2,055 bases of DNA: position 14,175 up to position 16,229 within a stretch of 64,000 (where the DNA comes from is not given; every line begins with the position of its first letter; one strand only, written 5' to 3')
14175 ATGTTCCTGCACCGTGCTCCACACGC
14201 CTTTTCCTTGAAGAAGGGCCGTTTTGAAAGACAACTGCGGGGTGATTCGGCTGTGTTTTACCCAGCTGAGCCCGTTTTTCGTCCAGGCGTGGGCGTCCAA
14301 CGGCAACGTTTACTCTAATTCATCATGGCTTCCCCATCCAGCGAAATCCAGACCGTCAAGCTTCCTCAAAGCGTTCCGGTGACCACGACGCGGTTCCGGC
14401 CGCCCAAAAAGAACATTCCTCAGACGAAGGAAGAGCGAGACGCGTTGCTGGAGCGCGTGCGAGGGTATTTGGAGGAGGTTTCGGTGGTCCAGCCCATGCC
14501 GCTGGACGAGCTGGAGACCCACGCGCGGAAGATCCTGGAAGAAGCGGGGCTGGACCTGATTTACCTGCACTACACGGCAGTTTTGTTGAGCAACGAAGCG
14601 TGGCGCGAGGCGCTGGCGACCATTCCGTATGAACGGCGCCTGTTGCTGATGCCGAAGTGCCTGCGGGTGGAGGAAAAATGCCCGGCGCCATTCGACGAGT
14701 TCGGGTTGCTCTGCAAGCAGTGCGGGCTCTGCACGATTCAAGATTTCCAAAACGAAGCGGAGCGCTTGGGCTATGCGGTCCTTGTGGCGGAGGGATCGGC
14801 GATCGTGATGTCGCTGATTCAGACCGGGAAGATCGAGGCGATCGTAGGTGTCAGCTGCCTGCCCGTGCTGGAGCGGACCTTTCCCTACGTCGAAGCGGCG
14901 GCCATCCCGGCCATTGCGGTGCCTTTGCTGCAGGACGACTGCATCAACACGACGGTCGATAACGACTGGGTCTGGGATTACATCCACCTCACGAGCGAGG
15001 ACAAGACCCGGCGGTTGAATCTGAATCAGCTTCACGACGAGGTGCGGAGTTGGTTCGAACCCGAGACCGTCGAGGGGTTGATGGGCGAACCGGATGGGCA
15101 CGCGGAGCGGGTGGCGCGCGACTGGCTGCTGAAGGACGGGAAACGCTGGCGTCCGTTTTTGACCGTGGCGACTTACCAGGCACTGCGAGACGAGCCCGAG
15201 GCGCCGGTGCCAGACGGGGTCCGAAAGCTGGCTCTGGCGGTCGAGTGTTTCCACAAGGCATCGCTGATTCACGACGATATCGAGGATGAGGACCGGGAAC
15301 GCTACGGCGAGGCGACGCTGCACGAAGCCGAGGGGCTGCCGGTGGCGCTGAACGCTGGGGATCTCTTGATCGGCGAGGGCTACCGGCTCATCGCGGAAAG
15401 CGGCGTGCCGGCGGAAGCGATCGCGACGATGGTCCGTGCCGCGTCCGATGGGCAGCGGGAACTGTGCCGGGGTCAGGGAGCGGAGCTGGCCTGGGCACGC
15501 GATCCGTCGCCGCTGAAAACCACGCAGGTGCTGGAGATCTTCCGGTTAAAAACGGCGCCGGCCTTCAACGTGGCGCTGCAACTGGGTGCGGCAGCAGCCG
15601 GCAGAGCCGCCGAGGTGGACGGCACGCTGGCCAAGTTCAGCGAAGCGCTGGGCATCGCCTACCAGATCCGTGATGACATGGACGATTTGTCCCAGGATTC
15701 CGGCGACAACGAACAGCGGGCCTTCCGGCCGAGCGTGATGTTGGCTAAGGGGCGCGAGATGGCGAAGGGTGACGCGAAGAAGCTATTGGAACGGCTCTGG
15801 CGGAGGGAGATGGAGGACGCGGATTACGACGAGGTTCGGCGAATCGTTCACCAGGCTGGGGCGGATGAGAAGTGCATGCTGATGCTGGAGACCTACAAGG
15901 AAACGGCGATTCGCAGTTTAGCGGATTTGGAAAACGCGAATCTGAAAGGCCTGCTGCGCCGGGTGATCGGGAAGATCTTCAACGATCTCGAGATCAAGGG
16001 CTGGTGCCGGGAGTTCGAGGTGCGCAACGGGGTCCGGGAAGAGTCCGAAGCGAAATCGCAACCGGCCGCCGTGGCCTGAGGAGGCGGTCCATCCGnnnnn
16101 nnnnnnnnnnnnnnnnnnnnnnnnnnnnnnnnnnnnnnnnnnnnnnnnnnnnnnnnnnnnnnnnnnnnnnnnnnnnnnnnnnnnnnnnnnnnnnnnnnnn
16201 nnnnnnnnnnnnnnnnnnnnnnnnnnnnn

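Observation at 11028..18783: Seven-gene co-directional block linking a lipoyl-carrier/radical-SAM/Fe-S redox module to a prenyl synthase and two terpene-cyclase-fold proteins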

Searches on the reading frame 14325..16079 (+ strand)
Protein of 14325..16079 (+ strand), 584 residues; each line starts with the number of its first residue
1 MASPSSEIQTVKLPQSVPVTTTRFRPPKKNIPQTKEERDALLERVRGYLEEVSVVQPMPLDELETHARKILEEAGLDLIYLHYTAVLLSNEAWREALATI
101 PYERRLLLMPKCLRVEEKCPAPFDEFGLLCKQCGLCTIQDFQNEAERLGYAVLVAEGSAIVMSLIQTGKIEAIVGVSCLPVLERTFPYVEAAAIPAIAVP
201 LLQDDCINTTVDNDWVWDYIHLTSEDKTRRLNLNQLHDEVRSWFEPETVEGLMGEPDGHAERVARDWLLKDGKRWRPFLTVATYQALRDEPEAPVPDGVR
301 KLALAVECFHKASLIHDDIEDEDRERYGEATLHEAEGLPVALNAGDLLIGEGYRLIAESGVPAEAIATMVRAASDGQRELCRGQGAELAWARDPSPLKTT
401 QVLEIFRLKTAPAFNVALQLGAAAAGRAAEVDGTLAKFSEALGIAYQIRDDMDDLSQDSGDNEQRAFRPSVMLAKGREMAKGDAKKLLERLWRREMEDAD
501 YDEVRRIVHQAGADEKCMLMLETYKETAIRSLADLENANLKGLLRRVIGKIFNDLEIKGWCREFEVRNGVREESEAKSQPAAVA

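Call 3: search_protein_families(library=pfam, proteins=[window:14325-16079:+], max_evalue=0.01)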
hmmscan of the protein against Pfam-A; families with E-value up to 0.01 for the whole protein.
window:14325-16079:+ (584 aa): 2 families
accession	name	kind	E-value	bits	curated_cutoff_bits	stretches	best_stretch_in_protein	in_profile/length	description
PF00348.22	polyprenyl_synt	-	2.6e-39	135.4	27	1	264-494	8-236/251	Polyprenyl synthetase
PF01976.22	DUF116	-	3.6e-34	117.9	25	1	74-219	10-154/155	Protein of unknown function DUF116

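Call 4: search_protein_families(library=ncbifam, proteins=[window:14325-16079:+], max_evalue=0.01)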
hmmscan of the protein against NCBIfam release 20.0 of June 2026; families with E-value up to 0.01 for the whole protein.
window:14325-16079:+ (584 aa): 16 families
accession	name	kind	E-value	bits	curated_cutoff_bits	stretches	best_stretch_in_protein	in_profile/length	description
NF041169.1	f2_encap_cargo4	exception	6.9e-35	120.9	450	1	270-536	48-313/334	family 2 encapsulin nanocompartment cargo protein polyprenyl transferase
NF040698.1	IdsA_Meth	equivalog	3.4e-28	98.8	468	1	271-547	41-319/328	short chain isoprenyl diphosphate synthase IdsA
NF045485.1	FPPsyn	subfamily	1.7e-27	96.3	275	1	271-459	36-224/288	farnesyl diphosphate synthase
NF041003.1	GGPP_syn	equivalog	3.1e-26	92.2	500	1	268-539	35-307/326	geranylgeranyl diphosphate synthase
NF007877.0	PRK10581.1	equivalog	4e-19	68.9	321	1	270-460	42-233/299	(2E,6E)-farnesyl diphosphate synthase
NF045685.1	GGPPSynCrtE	equivalog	3.9e-18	65.5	460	1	265-457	35-227/293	geranylgeranyl diphosphate synthase CrtE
TIGR02748.1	GerC3_HepT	equivalog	4.3e-18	65.5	456.55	1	268-548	39-311/319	heptaprenyl diphosphate synthase component II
NF042416.1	GFPPS_Mycobact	equivalog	1.3e-17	63.8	600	1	265-532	35-325/350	bifunctional (2E,6E)-farnesyl/geranyl diphosphate synthase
NF045628.1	HxpDPsynlarge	equivalog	4.4e-17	62.1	500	1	267-551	30-306/311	hexaprenyl-diphosphate synthase large subunit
NF045549.1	GGPPsyn_IdsB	equivalog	6.2e-17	61.7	475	1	272-455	65-241/346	geranylgeranyl diphosphate synthase IdsB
NF040789.2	gerfarn_diphsyn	equivalog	7.6e-17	61.5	560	1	299-459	84-243/345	geranylfarnesyl diphosphate synthase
TIGR02749.1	prenyl_cyano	equivalog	1.4e-16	60.4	383.2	1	270-548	42-314/322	solanesyl diphosphate synthase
NF042417.1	NPPPS_Mycobact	equivalog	2.1e-16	59.9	600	1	250-538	30-317/335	nonaprenyl/(2E,6E)-farnesyl/geranylgeranyl diphosphat synthase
NF040936.1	hexpp_archaea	equivalog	3.5e-13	49.5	400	2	267-331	36-95/275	hexaprenyl pyrophosphate synthase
NF008140.0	PRK10888.1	equivalog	1e-12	48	412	1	271-459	43-220/323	octaprenyl diphosphate synthase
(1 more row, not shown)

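Call 10: find_homologous_proteins(query=window:14325-16079:+, max_evalue=0.00001)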
Query window:14325-16079:+ (584 aa): 6568 proteins with E <= 0.00001 among 8000 candidates; the best 120 are listed.
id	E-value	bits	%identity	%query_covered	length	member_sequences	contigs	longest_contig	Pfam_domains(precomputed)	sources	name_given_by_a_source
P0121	0.0e+0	1315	100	100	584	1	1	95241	PF01976.24,PF00348.23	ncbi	-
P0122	0.0e+0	1018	76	97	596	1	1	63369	PF01976.24,PF00348.23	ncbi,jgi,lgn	ncbi:MAG: geranylgeranyl diphosphate synthase type II [Verrucomicrobiales bacterium]|jgi:geranylgera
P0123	0.0e+0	1013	76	99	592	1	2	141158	PF01976.24,PF00348.23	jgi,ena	-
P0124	0.0e+0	1012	76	100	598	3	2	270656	PF01976.24,PF00348.23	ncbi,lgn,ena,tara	tara:strand:- start:8578 stop:10374 length:1797 start_codon:yes stop_codon:yes gene_type:complete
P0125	0.0e+0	1011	76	100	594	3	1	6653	PF01976.24,PF00348.23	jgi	-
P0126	0.0e+0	1009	77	98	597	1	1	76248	PF01976.24,PF00348.23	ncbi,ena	-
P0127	1.3e-298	1009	76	97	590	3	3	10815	PF01976.24,PF00348.23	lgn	-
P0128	2.0e-298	1009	75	99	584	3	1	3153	PF01976.24,PF00348.23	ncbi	-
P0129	1.5e-297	1006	75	100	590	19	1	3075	PF01976.24,PF00348.23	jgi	jgi:geranylgeranyl pyrophosphate synthase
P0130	6.0e-294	994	75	99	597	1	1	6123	PF01976.24,PF00348.23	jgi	-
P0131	8.4e-294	993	76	99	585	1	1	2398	PF01976.24,PF00348.23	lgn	-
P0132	1.3e-293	993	74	98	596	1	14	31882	PF01976.24,PF00348.23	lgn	-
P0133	3.9e-292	988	73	99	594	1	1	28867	PF01976.24,PF00348.23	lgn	-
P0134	1.2e-289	980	74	99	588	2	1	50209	PF01976.24,PF00348.23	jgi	-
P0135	4.4e-289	978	74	97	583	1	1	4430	PF01976.24,PF00348.23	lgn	-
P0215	4.6e-276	935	71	99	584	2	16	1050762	PF01976.24,PF00348.23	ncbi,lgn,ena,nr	ncbi:MAG: polyprenyl synthetase [Verrucomicrobiales bacterium]|nr:polyprenyl synthetase [Verrucomicr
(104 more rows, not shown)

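Call 11: find_related_loci(query=window:14325-16079:+, collection=genome_contigs, flank=10000)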
Query window:14325-16079:+ (584 aa) in genome_contigs; peptide patterns used: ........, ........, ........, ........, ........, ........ (x = any residue, [..] = any of these).
555 stretches matched a pattern; 477 encode a relative of the query (tblastn E <= 1e-3); the best 80 are kept; 80 distinct loci.
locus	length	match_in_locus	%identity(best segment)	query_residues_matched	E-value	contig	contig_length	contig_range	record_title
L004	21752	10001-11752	76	1-582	0e+0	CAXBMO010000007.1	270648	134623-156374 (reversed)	MAG TPA_asm: uncultured bacterium isolate ERR2762122_binner12_Refined_132 genome assembly, contig: ERZ3421826.62, whole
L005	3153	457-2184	76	5-579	0e+0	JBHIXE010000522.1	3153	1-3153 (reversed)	MAG: Verrucomicrobiales bacterium isolate MAG42 WDNA05_bin.25.permissive_522, whole genome shotgun sequence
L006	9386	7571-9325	75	1-582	0e+0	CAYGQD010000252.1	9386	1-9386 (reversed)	MAG TPA_asm: uncultured Verrucomicrobiales bacterium isolate ERP117304_co3_220 genome assembly, contig: NODE_10375_lengt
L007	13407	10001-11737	73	1-577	0e+0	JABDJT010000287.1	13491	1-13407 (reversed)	MAG: Verrucomicrobiales bacterium isolate SS_bin_30 k127_3579802, whole genome shotgun sequence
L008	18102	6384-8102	74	2-573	0e+0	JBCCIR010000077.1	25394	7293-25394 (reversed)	MAG: Verrucomicrobiota bacterium isolate P01_B01_bin.95 k141_2361990_length_25394_cov_12.7458, whole genome shotgun sequ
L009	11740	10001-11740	73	5-573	0e+0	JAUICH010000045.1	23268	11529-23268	MAG: Verrucomicrobiia bacterium isolate 7_bin.19 NODE_2142_length_23268_cov_1.978653, whole genome shotgun sequence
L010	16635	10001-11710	74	3-570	0e+0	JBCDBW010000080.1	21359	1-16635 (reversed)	MAG: Verrucomicrobiota bacterium isolate P01_F01_bin.92 k141_2271522_length_21359_cov_12.0010, whole genome shotgun sequ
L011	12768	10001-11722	72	1-573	0e+0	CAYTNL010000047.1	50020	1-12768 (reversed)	MAG TPA_asm: uncultured Verrucomicrobiales bacterium isolate binchicken_co350_161 genome assembly, contig: NODE_1031_len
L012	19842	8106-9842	72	1-576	0e+0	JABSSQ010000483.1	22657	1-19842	MAG: Verrucomicrobiales bacterium isolate DT_116 DT-Verrucomicrobiales-1_scaffold_483, whole genome shotgun sequence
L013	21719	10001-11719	73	1-572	0e+0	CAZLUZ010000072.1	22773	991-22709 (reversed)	MAG TPA_asm: uncultured Akkermansia sp. isolate SRP128890_co1_262 genome assembly, contig: NODE_3710_length_22773_cov_5.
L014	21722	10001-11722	72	1-571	0e+0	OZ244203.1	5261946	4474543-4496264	MAG: Verrucomicrobiales bacterium isolate 0a7515ed-921a-4ef6-b6cb-b64e047d317c genome assembly, chromosome: 1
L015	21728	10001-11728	72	1-573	0e+0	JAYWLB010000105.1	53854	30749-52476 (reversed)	Verrucomicrobiales bacterium BCK34 k141_63, whole genome shotgun sequence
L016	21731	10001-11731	71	3-577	0e+0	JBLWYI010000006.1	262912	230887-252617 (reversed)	MAG: Verrucomicrobiales bacterium isolate EA27-02 A27.014.metabat.1RE.5K@6, whole genome shotgun sequence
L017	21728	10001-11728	71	1-573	0e+0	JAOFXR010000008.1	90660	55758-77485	Verrucomicrobiales bacterium isolate AH-707-L10 AH-707-L10_NODE_8, whole genome shotgun sequence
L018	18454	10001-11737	71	1-576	0e+0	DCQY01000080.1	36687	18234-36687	MAG TPA_asm: Akkermansiaceae bacterium UBA1506 UBA1506_contig_11131, whole genome shotgun sequence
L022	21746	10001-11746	73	6-584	0e+0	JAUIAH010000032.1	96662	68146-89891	MAG: Verrucomicrobiia bacterium isolate 5_bin.36 NODE_353_length_96662_cov_7.182162, whole genome shotgun sequence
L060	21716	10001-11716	68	5-574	0e+0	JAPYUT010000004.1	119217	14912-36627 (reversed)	MAG: Verrucomicrobiales bacterium isolate PW8.metabat2.79_sub PW8_113_length_119217_cov_10.456782, whole genome shotgun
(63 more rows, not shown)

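Call 16: find_encoding_contigs(protein=P0124, flank=10000, max_places=1)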
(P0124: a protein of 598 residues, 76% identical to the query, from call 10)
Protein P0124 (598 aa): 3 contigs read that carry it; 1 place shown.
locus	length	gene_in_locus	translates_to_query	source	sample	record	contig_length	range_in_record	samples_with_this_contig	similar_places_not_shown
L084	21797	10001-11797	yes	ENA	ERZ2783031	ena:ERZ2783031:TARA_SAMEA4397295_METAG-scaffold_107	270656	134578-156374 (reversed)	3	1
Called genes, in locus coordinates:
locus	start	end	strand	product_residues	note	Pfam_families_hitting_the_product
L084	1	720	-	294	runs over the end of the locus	PF01026:TatD_DNase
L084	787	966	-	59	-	-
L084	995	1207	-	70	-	-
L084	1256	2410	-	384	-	PF00266:Aminotran_5, PF00155:Aminotran_1_2, PF01212:Beta_elim_lyase (weak)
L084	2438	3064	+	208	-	-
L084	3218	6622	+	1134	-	PF23500:DUF7133, PF07995:GSDH (faint), PF02985:HEAT (faint), PF12717:Cnd1 (faint), PF13442:Cytochrome_CBB3 (faint), PF13513:HEAT_EZ (faint), PF13646:HEAT_2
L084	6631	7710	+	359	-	PF01008:IF-2B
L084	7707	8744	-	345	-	PF01118:Semialdhyde_dh, PF22698:Semialdhyde_dhC_1, PF02774:Semialdhyde_dhC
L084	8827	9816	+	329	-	PF13407:Peripla_BP_4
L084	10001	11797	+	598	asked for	PF01976:DUF116, PF00348:polyprenyl_synt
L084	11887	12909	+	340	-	PF08240:ADH_N, PF16912:Glu_dehyd_C, PF00107:ADH_zinc_N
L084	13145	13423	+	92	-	-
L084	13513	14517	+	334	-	PF01261:AP_endonuc_2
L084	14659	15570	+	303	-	-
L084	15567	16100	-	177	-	-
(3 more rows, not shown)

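Call 17: find_encoding_contigs(protein=P0215, flank=10000, max_places=1)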
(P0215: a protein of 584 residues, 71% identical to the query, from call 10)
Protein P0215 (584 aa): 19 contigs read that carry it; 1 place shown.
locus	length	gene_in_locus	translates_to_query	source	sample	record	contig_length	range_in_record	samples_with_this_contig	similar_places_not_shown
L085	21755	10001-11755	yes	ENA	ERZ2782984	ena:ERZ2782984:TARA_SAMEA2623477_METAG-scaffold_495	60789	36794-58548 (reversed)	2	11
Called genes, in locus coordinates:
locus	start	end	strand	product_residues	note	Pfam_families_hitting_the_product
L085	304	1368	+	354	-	PF25174:Beta-prop_THOC3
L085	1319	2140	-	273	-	-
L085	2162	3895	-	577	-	PF01235:Na_Ala_symp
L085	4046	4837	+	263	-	-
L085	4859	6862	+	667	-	PF00890:FAD_binding_2, PF01266:DAO (faint), PF07992:Pyr_redox_2 (faint), PF02910:Succ_DH_flav_C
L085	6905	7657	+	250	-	PF13085:Fer2_3, PF13237:Fer4_10 (faint), PF13183:Fer4_8, PF12838:Fer4_7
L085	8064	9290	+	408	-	-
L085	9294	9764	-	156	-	PF13302:Acetyltransf_3 (weak), PF00583:Acetyltransf_1, PF13673:Acetyltransf_10, PF13508:Acetyltransf_7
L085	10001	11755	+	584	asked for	PF01976:DUF116, PF00348:polyprenyl_synt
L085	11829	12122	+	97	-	-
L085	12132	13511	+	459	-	PF23545:Zn_ribbon_HMPTM, PF04055:Radical_SAM, PF13353:Fer4_12 (weak)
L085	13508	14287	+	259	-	PF01790:LGT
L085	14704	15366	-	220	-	-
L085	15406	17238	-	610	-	PF16949:ABC_tran_2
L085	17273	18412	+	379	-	PF22660:RS_preATP-grasp-like, PF02222:ATP-grasp, PF02786:CPSase_L_D2 (weak), PF07478:Dala_Dala_lig_C (weak), PF02655:ATP-grasp_3 (faint), PF21244:PurT_C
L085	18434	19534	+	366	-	PF00155:Aminotran_1_2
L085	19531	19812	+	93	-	-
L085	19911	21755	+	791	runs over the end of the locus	PF07583:PSCyt2, PF07587:PSD1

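Call 20: search_solved_structures(query=window:14325-16079:+, max_evalue=0.001)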
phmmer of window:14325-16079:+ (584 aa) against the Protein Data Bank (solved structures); distinct sequences matched with E-value up to 0.001: 134 (the best 60 are shown).
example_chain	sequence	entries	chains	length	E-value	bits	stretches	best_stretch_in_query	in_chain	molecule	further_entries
5jfq_A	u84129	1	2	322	5.5e-26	94.4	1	247-457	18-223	Geranylgeranyl Pyrophosphate Synthetase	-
1wy0_A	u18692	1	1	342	1.5e-24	89.7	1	261-459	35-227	geranylgeranyl pyrophosphate synthetase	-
3p8r_A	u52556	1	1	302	8.5e-19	70.7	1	265-459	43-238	Geranyltranstransferase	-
3oyr_A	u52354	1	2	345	1.8e-18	69.6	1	265-533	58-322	Trans-isoprenyl diphosphate synthase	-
4jxn_A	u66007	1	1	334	1.8e-18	69.5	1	234-536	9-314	Octaprenyl-diphosphate synthase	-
7lbj_A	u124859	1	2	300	3.3e-18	68.7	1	262-459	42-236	Geranyltranstransferase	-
4kkm_A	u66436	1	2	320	7.8e-18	67.5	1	265-460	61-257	Polyprenyl synthetase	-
3m9u_A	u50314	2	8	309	1e-17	67.1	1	268-457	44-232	Farnesyl-diphosphate synthase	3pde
3p8l_A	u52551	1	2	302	1.2e-17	66.9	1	271-468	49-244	Geranyltranstransferase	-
3mzv_A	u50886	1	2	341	1.2e-17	66.8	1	266-544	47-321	Decaprenyl diphosphate synthase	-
5ayp_A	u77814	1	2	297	2.2e-17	66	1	268-456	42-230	Farnesyl diphosphate synthase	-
2for_A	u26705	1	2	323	7.5e-17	64.2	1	269-461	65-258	Geranyltranstransferase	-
1rqj_A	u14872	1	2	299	8.7e-17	64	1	269-461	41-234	Geranyltranstransferase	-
1rqi_A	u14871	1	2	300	8.8e-17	64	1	269-461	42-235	Geranyltranstransferase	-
9ddy_A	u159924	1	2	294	1.3e-16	63.4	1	271-457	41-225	Geranyltranstransferase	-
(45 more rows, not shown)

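Call 29: search_protein_families(library=pfam, proteins=[L010:6162-7283:+, L010:3692-5569:+, L010:14679-15827:-, L022:14644-15777:-], max_evalue=0.01)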
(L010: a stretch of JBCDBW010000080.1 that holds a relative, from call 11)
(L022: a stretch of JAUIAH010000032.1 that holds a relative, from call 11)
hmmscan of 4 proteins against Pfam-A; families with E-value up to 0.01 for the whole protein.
L010:6162-7283:+ (373 aa): 5 families
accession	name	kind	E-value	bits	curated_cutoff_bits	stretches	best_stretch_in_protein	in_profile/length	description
PF02492.25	cobW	-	1.7e-25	90.1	20.7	1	8-190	3-177/180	CobW/HypB/UreG, nucleotide-binding domain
PF03308.22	MeaB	-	0.00047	19.7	23.1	1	6-46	34-74/273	Methylmalonyl Co-A mutase-associated GTPase MeaB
PF13604.12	AAA_30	-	0.00081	19.6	27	0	5-42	18-55/191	AAA domain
PF00448.28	SRP54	-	0.0016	18.5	22.7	1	7-42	3-38/196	SRP54-type protein, GTPase domain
PF13191.12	AAA_16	-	0.0042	18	32.6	0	5-177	24-151/167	AAA ATPase domain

L010:3692-5569:+ (625 aa): 1 family
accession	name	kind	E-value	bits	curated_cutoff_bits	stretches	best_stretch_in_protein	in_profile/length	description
PF13519.12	VWA_2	-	0.0006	20.8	27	1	386-435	1-47/107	von Willebrand factor type A domain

L010:14679-15827:- (382 aa): 1 family
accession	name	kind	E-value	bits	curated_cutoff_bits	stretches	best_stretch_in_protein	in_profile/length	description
PF00266.25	Aminotran_5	-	2.2e-34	119.5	21.5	1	4-352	2-367/371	Aminotransferase class-V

L022:14644-15777:- (377 aa): 4 families
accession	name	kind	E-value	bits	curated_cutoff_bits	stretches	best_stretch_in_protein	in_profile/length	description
PF00266.25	Aminotran_5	-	2.7e-45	155.4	21.5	1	4-358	2-367/371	Aminotransferase class-V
PF00155.27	Aminotran_1_2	-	2.4e-05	24.2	19.7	1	42-174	40-186/361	Aminotransferase class I and II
PF01212.27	Beta_elim_lyase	-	0.00056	19.8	27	1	65-177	50-172/288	Beta-eliminating lyase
PF06188.17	HrpE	-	0.0086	16.4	23.5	0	20-114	61-155/191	HrpE/YscL/FliH and V-type ATPase subunit E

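Call 56: search_protein_families(library=pfam, proteins=[L010:14442-14654:-, L010:15827-16465:-, L060:5603-6364:+], max_evalue=0.1)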
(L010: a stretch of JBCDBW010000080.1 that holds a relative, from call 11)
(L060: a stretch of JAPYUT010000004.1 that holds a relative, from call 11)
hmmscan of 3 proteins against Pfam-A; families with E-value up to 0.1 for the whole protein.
L010:14442-14654:- (70 aa): 2 families
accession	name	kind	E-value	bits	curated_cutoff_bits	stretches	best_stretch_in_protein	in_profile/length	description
PF23796.1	DUF7174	-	0.0096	16.1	27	1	2-38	96-133/153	Family of unknown function (DUF7174)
PF01890.21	CbiG_C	-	0.04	14.9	27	1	3-61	13-70/117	Cobalamin synthesis G C-terminus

L010:15827-16465:- (212 aa): 0 families

L060:5603-6364:+ (253 aa): 0 families
